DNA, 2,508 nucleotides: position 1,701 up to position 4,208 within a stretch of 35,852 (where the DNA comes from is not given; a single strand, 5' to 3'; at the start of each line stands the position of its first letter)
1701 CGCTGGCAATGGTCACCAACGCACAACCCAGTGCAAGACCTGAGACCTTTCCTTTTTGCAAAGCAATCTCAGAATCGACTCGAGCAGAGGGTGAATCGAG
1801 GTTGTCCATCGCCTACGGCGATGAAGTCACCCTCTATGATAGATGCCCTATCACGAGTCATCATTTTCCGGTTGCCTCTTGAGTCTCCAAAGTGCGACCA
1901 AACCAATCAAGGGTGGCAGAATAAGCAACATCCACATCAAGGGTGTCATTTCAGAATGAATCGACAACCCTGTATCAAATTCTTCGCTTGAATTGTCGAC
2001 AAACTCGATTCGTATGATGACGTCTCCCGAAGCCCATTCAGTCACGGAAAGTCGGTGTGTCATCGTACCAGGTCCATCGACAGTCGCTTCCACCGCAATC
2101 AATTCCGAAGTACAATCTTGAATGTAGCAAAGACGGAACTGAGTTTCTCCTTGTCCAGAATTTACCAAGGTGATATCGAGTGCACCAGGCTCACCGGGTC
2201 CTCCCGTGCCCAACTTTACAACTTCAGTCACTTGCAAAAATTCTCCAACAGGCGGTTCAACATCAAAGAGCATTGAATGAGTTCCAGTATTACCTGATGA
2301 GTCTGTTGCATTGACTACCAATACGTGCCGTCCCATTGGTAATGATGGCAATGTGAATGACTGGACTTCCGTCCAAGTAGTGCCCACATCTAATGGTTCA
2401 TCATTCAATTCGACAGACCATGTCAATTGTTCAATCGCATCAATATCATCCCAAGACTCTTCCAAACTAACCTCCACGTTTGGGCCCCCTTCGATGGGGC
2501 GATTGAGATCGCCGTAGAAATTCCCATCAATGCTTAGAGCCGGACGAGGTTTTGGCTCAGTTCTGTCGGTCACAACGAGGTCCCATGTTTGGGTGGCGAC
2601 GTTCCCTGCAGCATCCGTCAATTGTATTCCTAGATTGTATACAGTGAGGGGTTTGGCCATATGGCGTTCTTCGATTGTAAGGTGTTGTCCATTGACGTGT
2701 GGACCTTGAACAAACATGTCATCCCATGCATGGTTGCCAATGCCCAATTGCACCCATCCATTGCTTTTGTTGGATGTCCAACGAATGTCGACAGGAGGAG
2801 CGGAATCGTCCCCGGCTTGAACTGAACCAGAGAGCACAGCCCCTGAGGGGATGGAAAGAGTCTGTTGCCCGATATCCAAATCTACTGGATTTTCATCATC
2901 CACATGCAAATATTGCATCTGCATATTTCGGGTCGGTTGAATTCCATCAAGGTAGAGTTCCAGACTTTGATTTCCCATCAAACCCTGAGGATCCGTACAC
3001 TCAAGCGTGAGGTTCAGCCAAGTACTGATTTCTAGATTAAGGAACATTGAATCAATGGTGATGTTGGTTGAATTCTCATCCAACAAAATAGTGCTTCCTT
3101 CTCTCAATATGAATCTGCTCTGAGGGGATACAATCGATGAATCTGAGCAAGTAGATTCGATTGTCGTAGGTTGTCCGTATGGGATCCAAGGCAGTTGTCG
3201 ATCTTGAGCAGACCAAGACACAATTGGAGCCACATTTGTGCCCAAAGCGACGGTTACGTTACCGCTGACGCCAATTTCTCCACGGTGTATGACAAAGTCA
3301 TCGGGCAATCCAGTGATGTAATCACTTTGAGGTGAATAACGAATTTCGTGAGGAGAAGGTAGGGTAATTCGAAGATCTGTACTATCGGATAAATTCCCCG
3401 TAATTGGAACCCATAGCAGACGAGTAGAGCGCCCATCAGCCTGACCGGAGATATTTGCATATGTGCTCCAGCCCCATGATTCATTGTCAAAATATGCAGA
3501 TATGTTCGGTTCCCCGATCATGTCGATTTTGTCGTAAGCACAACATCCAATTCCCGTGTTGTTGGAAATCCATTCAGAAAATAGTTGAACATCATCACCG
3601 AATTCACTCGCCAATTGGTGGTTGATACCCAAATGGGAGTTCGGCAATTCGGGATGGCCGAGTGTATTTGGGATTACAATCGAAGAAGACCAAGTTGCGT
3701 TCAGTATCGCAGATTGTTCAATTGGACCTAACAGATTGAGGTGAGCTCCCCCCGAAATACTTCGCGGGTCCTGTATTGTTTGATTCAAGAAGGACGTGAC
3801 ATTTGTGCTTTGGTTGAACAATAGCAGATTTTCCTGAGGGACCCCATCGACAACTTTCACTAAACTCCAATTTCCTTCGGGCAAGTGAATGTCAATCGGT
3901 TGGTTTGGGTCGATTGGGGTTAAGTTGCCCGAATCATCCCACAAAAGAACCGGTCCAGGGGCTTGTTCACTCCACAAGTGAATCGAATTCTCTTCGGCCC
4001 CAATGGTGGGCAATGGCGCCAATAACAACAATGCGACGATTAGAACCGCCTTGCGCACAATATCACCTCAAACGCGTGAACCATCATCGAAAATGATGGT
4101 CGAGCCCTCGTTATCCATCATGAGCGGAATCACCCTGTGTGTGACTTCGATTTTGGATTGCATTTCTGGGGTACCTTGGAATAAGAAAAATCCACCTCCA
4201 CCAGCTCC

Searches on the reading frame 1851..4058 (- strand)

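Call 24: search_protein_families(library=pfam, proteins=[window:1851-4058:-], max_evalue=0.001)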
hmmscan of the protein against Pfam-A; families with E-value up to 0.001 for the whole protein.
window:1851-4058:- (735 aa): 2 families
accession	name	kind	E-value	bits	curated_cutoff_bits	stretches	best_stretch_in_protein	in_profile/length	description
PF19077.6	Big_13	-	0.00019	22.3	27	0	553-596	51-95/102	Bacterial Ig-like domain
PF24421.1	Ig_J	-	0.00073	20.1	29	0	533-603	29-104/104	Tip attachment protein J, Ig-like domain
